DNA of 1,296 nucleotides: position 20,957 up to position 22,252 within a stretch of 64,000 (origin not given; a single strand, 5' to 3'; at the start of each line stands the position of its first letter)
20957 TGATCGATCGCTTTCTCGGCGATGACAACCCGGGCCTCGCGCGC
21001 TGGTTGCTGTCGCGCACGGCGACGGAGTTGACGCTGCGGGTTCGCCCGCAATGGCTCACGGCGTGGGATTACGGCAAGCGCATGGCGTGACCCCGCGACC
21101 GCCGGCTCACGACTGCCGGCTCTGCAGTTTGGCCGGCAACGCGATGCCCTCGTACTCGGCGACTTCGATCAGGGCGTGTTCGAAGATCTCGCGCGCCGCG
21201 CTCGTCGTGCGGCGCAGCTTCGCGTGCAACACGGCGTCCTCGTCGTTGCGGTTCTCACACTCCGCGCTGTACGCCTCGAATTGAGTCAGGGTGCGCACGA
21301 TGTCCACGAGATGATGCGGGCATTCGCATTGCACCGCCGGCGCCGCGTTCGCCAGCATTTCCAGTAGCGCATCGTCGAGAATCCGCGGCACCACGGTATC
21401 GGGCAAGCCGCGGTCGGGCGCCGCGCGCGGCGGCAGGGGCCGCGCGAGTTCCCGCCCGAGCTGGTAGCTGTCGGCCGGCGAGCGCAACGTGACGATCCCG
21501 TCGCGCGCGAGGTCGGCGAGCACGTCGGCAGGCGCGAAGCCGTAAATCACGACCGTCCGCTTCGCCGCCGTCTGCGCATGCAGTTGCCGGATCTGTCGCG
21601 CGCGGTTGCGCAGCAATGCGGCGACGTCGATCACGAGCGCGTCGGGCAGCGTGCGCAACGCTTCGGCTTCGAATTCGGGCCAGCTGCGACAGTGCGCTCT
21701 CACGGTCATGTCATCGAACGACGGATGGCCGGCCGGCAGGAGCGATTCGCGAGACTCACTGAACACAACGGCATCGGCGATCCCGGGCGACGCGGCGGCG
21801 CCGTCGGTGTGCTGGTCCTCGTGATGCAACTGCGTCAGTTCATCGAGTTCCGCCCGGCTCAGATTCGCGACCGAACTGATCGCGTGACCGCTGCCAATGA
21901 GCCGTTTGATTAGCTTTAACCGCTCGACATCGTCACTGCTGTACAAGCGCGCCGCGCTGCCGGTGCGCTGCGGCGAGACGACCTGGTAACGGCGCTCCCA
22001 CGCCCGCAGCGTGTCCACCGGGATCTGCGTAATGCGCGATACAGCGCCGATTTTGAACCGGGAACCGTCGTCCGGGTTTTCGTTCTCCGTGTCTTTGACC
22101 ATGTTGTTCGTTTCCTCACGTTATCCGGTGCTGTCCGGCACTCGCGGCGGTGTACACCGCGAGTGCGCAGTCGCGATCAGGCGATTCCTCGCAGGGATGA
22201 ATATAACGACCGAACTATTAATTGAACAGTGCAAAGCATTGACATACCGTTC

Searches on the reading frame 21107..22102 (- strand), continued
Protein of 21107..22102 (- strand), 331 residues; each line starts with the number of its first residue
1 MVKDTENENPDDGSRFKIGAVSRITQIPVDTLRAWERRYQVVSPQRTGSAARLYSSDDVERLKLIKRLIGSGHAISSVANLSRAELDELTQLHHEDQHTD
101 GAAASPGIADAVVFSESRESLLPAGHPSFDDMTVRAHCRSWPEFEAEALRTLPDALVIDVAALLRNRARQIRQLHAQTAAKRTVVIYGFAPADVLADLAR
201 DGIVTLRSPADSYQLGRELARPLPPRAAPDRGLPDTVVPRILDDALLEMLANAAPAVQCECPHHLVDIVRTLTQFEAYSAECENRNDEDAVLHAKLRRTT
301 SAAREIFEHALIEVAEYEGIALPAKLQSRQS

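Call 47: search_dna_similar(query=window:21107-22102:-, collection=plasmids, mode=protein, max_evalue=1e-10, max_rows=40)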
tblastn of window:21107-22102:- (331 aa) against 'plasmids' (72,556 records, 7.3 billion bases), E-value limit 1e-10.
Records with a match: 7; places in all: 9; records where one place covers at least 80% of the query: 7.
Best place of each record, by identity: <60% 7.
By first word of the organism name: Burkholderia 2; Caballeronia 2; Ralstonia 2; Methylomagnum 1.
By predicted mobility (MOB-suite, as given by PLSDB): non-mobilizable 6; conjugative 1.
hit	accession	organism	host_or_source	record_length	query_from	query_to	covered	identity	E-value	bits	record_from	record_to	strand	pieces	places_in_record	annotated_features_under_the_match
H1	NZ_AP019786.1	Methylomagnum ishizawai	-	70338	16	319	92%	36.8%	2e-43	167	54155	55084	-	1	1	MerR family transcriptional regulator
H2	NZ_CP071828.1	Burkholderia anthina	pure culture,RoundUp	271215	11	321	94%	32.9%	1e-35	144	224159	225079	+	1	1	MerR family transcriptional regulator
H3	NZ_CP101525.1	Burkholderia arboris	mixed culture,soil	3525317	11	321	94%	32.9%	1e-35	144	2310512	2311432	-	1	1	none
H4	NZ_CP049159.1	Caballeronia sp. SBC1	whole organism,soil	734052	6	331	98%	31.0%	2e-31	132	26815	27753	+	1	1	MerR family transcriptional regulator | folE: GTP cyclohydrolase I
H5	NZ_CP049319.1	Caballeronia sp. SBC2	whole organism,soil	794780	6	331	98%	31.0%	2e-31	132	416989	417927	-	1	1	MerR family transcriptional regulator | folE: GTP cyclohydrolase I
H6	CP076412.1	Ralstonia wenshanensis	soil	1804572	16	326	94%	31.7%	2e-28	123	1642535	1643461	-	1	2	MerR family transcriptional regulator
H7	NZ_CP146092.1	Ralstonia sp. RRA.1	-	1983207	2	311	94%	30.9%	6e-22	103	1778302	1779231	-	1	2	none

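Call 48: predict_structure(alignment_id=A2)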
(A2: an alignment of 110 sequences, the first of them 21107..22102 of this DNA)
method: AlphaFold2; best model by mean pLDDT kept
length: 331 residues; sequences in the alignment: 110
mean_pLDDT: 89.2   pTM: 0.51
mean pLDDT of the five models: 89.2, 88.8, 88.7, 88.4, 88.3
residues with pLDDT >= 90: 242; 70-90: 57; 50-70: 18; < 50: 14
segments of 3 or more residues with pLDDT < 50: 1-10, 100-102
pLDDT, mean of each block of 10 residues (from residue 1): 45 84 94 97 91 95 95 96 96 69 68 91 80 94 98 97 97 96 97 93 95 91 67 82 96 85 96 97 93 94 96 94 88 61
secondary structure, 60 per line:
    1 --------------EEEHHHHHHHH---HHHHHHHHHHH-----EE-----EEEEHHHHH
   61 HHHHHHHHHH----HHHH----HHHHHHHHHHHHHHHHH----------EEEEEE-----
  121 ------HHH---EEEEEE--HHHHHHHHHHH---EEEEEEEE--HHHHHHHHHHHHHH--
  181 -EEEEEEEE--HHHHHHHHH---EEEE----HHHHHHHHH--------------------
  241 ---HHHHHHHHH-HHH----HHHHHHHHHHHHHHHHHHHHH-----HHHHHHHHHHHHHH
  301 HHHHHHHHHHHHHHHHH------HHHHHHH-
elements in order: E15-17 H18-25 H29-39 E52-55 H56-70 H75-78 H83-99 E110-115 E133-138 H141-151 E155-162 H165-178 E182-189 H192-200 E204-207 H212-220 H244-252 H261-281 H287-317 H324-330

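Call 50: get_annotated_region(hit=H2, flank=9000)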
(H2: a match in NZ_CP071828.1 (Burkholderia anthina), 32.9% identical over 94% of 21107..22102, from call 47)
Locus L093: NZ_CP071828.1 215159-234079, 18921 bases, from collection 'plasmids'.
description: Burkholderia anthina strain 1CH1 plasmid unnamed4, complete sequence
organism: Burkholderia anthina (NCBI taxid 179879)
taxonomy: Bacteria; Pseudomonadota; Betaproteobacteria; Burkholderiales; Burkholderiaceae; Burkholderia; Burkholderia anthina
host: -; source: pure culture,RoundUp; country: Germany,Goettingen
typing (MOB-suite, as given by PLSDB): conjugative; replicon rep_cluster_1398; relaxase MOBH,MOBP; mating-pair formation MPF_T
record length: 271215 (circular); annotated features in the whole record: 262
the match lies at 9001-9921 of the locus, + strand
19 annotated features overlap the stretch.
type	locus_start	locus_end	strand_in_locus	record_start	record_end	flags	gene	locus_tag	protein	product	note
CDS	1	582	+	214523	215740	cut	-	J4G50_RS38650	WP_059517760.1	cyclopropane-fatty-acyl-phospholipid synthase family protein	-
CDS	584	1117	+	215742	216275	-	-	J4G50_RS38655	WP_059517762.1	chalcone isomerase family protein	-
CDS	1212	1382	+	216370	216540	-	-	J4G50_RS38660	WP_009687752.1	DUF2256 domain-containing protein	-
CDS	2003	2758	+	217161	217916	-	-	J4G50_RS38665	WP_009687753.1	hypothetical protein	-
CDS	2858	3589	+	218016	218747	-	-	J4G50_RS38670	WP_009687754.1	GTP cyclohydrolase I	-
CDS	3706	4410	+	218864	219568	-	-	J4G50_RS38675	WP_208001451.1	sigma-70 family RNA polymerase sigma factor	GO:0006352 - DNA-templated transcription initiation [Evidence IEA]; GO:0006355 - regulation of DNA-templated ...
CDS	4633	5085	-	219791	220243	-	-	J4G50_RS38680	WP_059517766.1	DUF3429 domain-containing protein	-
CDS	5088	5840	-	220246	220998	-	-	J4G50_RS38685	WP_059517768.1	SDR family oxidoreductase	-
CDS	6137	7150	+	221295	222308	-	-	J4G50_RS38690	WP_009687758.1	FAD-dependent oxidoreductase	-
CDS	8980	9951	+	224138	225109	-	-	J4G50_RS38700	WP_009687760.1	MerR family transcriptional regulator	-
CDS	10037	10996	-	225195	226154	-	-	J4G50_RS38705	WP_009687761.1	alpha/beta hydrolase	-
CDS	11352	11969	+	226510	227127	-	-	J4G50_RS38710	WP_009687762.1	DUF2878 domain-containing protein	-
CDS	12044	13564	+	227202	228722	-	-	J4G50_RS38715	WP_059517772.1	deoxyribodipyrimidine photo-lyase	GO:0006281 - DNA repair [Evidence IEA]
CDS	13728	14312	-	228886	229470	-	-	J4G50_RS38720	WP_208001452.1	fasciclin domain-containing protein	-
CDS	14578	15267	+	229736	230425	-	-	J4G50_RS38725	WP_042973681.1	hypothetical protein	-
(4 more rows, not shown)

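Call 51: get_annotated_region(hit=H4, flank=9000)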
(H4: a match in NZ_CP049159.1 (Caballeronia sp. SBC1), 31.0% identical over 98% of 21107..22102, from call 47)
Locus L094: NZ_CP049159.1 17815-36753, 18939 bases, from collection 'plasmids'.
description: Caballeronia sp. SBC1 plasmid pSBC1_3, complete sequence
organism: Caballeronia sp. SBC1 (NCBI taxid 2705548)
taxonomy: Bacteria; Pseudomonadota; Betaproteobacteria; Burkholderiales; Burkholderiaceae; Caballeronia; Caballeronia sp. SBC1
host: -; source: whole organism,soil; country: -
typing (MOB-suite, as given by PLSDB): non-mobilizable
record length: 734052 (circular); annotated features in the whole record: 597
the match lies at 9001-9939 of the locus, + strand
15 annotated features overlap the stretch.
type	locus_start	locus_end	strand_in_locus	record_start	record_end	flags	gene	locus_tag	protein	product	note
CDS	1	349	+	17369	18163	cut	-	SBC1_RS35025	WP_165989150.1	EAL domain-containing protein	-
CDS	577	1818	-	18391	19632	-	-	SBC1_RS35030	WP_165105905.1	AMP-binding protein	-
CDS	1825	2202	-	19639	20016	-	pyp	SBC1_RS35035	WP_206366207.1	photoactive yellow protein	-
CDS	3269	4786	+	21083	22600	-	istA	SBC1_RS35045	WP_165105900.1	IS21 family transposase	-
CDS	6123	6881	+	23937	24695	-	istB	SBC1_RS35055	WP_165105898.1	IS21-like element helper ATPase IstB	-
CDS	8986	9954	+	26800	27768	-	-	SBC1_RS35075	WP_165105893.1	MerR family transcriptional regulator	-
CDS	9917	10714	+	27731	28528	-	folE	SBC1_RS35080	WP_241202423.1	GTP cyclohydrolase I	GO:0042559 - pteridine-containing compound biosynthetic process [Evidence IEA]; GO:0046654 - tetrahydrofolate ...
CDS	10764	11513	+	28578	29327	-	-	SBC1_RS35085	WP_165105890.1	SDR family oxidoreductase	-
CDS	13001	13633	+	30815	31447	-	-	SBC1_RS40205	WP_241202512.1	sigma-70 family RNA polymerase sigma factor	GO:0006352 - DNA-templated transcription initiation [Evidence IEA]; GO:0006355 - regulation of DNA-templated ...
CDS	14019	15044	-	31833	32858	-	hemH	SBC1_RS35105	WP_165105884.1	ferrochelatase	GO:0006779 - porphyrin-containing compound biosynthetic process [Evidence IEA]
CDS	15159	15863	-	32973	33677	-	-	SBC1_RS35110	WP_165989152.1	succinate dehydrogenase iron-sulfur subunit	-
CDS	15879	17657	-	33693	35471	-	sdhA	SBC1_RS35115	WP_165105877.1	succinate dehydrogenase flavoprotein subunit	GO:0022900 - electron transport chain [Evidence IEA]; GO:0006099 - tricarboxylic acid cycle [Evidence IEA]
CDS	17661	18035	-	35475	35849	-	sdhD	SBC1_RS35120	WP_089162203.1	succinate dehydrogenase, hydrophobic membrane anchor protein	GO:0006099 - tricarboxylic acid cycle [Evidence IEA]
CDS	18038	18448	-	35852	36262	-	sdhC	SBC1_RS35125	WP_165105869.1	succinate dehydrogenase, cytochrome b556 subunit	GO:0006099 - tricarboxylic acid cycle [Evidence IEA]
CDS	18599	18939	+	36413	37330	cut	-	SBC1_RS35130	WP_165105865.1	LysR family transcriptional regulator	-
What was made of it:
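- On Class III LitR (Burkholderia type): They sit within or beside photolyase, cfa, folE and ECF sigma clusters (calls 47, 50, 51).
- Light link: homologues about 33% identical over the full length lie in clusters with photolyase, cfa synthase, folE, an ECF sigma factor, an FAD oxidase and fasciclin in Burkholderia anthina, and beside folE and PYP in Caballeronia (calls 47, 50, 51).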

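Call 52: fold_search(model_id=the predicted structure, library=pdb)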
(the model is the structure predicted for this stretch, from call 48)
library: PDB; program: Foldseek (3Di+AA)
matches with E <= 10: 1366; with E <= 0.001: 25
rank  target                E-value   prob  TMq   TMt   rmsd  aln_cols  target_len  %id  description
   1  5c8e_B                9.7e-08  1.00  0.25  0.29  12.3       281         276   18  Crystal structure of Thermus thermophilus CarH bound to adenosylcobalamin and a 26-bp DNA segment (released 2015-09-30)
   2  5c8d_E                1.3e-07  1.00  0.22  0.25  16.1       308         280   17  Crystal structure of full-length Thermus thermophilus CarH bound to adenosylcobalamin (dark state) (released 2015-09-30)
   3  5c8e_A                1.6e-07  1.00  0.21  0.25  16.6       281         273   18  Crystal structure of Thermus thermophilus CarH bound to adenosylcobalamin and a 26-bp DNA segment (released 2015-09-30)
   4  5c8e_G                2.2e-07  1.00  0.22  0.25  15.4       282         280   18  Crystal structure of Thermus thermophilus CarH bound to adenosylcobalamin and a 26-bp DNA segment (released 2015-09-30)
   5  5c8f                  2.7e-07  1.00  0.22  0.25  16.1       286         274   18  Crystal structure of light-exposed full-length Thermus thermophilus CarH bound to cobalamin (released 2015-09-30)
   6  5c8e_C                3.6e-07  1.00  0.22  0.25  15.3       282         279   18  Crystal structure of Thermus thermophilus CarH bound to adenosylcobalamin and a 26-bp DNA segment (released 2015-09-30)
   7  5c8e_E                4.8e-07  1.00  0.21  0.25  16.7       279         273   18  Crystal structure of Thermus thermophilus CarH bound to adenosylcobalamin and a 26-bp DNA segment (released 2015-09-30)
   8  5c8d_D                6.1e-07  1.00  0.21  0.25  18.2       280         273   18  Crystal structure of full-length Thermus thermophilus CarH bound to adenosylcobalamin (dark state) (released 2015-09-30)
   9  5c8d_F                1.7e-06  1.00  0.22  0.26  16.5       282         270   18  Crystal structure of full-length Thermus thermophilus CarH bound to adenosylcobalamin (dark state) (released 2015-09-30)
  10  5c8e_F                6.3e-06  1.00  0.25  0.29  11.7       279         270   17  Crystal structure of Thermus thermophilus CarH bound to adenosylcobalamin and a 26-bp DNA segment (released 2015-09-30)
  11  5c8d_H                1.2e-05  1.00  0.21  0.25  17.5       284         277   19  Crystal structure of full-length Thermus thermophilus CarH bound to adenosylcobalamin (dark state) (released 2015-09-30)
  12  5c8d_G                2.4e-05  1.00  0.21  0.25  15.0       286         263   17  Crystal structure of full-length Thermus thermophilus CarH bound to adenosylcobalamin (dark state) (released 2015-09-30)
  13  5iuk_F                3.3e-04  1.00  0.27  0.61   3.9       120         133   14  Crystal structure of the DesK-DesR complex in the phosphotransfer state with high Mg2+ (150 mM) (released 2016-12-21)
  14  5hev_B                3.5e-04  1.00  0.26  0.40  18.4       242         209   10  Crystal Structure of the beryllofluoride-activated LiaR from Enterococcus faecium (released 2016-11-16)
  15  1r8d_A                5.2e-04  1.00  0.20  0.57   5.2        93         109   19  Crystal Structure of MtaN Bound to DNA (released 2004-08-17)
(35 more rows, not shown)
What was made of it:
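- On LitR/CarH family (MerR-type light-response repressors), in the broad sense: Foldseek's top hit is CarH-DNA 5c8e (call 52).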

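Call 72: list_cluster_members(proteins=[P0001])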
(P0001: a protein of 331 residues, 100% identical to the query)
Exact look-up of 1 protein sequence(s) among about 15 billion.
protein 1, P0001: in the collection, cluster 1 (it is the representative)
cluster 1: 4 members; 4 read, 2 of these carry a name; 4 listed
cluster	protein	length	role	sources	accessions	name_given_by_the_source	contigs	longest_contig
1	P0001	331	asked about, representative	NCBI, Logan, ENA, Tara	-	strand:- start:2102 stop:3097 length:996 start_codon:yes stop_codon:yes gene_type:complete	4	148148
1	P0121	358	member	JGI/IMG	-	DNA-binding transcriptional MerR regulator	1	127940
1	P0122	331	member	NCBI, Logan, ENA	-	-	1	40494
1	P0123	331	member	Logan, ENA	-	-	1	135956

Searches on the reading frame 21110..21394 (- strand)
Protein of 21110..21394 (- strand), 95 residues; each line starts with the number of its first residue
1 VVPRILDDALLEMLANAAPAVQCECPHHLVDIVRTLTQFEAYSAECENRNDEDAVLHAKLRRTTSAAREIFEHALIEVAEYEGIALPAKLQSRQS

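Call 62: search_protein_families(library=pfam, proteins=[window:21110-21394:-], max_evalue=10)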
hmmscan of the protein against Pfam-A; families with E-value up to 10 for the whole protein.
window:21110-21394:- (95 aa): 0 families

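Call 67: predict_structure(alignment_id=A4)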
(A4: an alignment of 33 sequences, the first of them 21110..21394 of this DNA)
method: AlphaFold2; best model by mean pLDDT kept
length: 95 residues; sequences in the alignment: 33
mean_pLDDT: 92.2   pTM: 0.83
mean pLDDT of the five models: 92.2, 91.8, 91.4, 90.7, 90.6
residues with pLDDT >= 90: 75; 70-90: 15; 50-70: 4; < 50: 1
segments of 3 or more residues with pLDDT < 50: none
pLDDT, mean of each block of 10 residues (from residue 1): 94 87 91 98 91 96 98 96 92 68
secondary structure, 60 per line:
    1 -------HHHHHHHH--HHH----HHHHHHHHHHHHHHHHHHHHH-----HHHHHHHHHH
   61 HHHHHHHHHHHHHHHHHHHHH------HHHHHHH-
elements in order: H8-15 H25-45 H51-81 H88-94

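Call 79: search_protein_representatives(alignment_id=A4)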
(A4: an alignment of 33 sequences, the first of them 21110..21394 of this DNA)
Query: 33 sequences, 95 profile positions. Proteins with E-value up to 0.001 (for the whole library): 1334; up to 1e-10: 1149; up to 1e-30: 60. The best 150 are listed.
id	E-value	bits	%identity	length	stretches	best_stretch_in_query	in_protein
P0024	3.5e-37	142.4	-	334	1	2-92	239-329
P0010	6.6e-36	138.3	-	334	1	3-91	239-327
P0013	3.2e-35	136.1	-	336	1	2-92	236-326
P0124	5.7e-35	135.3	-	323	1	2-86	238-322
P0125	2.0e-33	130.3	-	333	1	3-92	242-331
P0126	2.3e-33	130.1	-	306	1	2-91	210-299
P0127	3.0e-33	129.8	-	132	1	2-88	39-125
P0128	4.1e-33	129.3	-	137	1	2-87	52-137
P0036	5.4e-33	129.0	-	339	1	2-92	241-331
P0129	6.2e-33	128.8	-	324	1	2-89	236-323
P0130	8.9e-33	128.3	-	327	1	2-91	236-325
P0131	9.2e-33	128.2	-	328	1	2-91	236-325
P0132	1.1e-32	127.9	-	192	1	2-87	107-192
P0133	1.2e-32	127.8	-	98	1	2-88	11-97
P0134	1.6e-32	127.5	-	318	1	2-89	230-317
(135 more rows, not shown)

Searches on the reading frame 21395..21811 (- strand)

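Call 62: search_protein_families(library=pfam, proteins=[window:21395-21811:-], max_evalue=10)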
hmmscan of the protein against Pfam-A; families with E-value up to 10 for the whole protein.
window:21395-21811:- (139 aa): 1 family
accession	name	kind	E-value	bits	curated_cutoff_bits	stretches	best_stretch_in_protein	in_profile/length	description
PF15489.11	CTC1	-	0.27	9.1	27.8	1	26-89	486-549/1139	CST, telomere maintenance, complex subunit CTC1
